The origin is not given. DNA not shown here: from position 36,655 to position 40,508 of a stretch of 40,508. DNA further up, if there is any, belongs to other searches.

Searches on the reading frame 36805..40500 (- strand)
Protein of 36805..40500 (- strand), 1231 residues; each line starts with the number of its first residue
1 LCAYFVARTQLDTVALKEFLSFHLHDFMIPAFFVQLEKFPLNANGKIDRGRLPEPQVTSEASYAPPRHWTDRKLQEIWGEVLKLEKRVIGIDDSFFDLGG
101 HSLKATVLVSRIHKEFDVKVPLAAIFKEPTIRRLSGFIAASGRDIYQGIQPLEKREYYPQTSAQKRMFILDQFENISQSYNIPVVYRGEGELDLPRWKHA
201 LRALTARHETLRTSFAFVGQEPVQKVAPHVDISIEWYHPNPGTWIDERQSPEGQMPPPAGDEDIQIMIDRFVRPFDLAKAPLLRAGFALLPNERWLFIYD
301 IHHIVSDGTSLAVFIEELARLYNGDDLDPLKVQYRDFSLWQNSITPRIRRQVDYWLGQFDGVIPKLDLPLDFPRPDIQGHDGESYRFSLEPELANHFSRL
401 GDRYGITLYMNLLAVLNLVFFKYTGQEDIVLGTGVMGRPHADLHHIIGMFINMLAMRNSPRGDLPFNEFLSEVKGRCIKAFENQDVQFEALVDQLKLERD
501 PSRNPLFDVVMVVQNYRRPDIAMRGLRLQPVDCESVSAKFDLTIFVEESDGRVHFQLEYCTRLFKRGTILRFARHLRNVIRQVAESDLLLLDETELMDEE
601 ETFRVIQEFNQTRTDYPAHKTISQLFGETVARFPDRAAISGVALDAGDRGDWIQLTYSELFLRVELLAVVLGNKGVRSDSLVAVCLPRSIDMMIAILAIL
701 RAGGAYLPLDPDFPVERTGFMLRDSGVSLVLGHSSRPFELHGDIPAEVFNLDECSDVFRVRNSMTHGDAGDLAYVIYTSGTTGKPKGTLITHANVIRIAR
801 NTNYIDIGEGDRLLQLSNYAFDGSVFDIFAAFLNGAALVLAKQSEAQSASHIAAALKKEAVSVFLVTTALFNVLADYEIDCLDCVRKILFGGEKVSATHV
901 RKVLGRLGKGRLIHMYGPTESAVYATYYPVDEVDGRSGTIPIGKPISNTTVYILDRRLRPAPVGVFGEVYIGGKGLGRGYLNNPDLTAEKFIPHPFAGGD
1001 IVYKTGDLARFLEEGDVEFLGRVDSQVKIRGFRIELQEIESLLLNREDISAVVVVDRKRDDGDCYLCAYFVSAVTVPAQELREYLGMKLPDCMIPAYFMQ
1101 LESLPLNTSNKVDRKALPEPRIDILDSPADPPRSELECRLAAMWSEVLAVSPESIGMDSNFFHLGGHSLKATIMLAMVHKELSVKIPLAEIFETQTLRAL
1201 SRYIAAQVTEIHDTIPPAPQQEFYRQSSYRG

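Call 5: search_protein_families(library=pfam, proteins=[window:36805-40500:-], max_evalue=0.01)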
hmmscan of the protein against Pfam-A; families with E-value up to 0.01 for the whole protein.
window:36805-40500:- (1231 aa): 5 families
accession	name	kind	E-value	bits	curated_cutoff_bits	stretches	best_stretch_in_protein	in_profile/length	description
PF00668.25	Condensation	-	2.8e-99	333.3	30.6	1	155-602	2-452/456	Condensation domain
PF00501.34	AMP-binding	-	3.3e-78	263.6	29.9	1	628-981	3-384/384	AMP-binding enzyme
PF00550.31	PP-binding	-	3.5e-37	126.9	20.8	2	72-138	1-67/67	Phosphopantetheine attachment site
PF13193.12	AMP-binding_C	-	3.8e-06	28.2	24.5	1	1038-1111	1-76/76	AMP-binding enzyme C-terminal domain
PF23297.2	ACP_SdgA_C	-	0.0096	16.4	27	0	1141-1209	16-84/95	Highly reducing polyketide synthase sdgA, C-terminal ACP domain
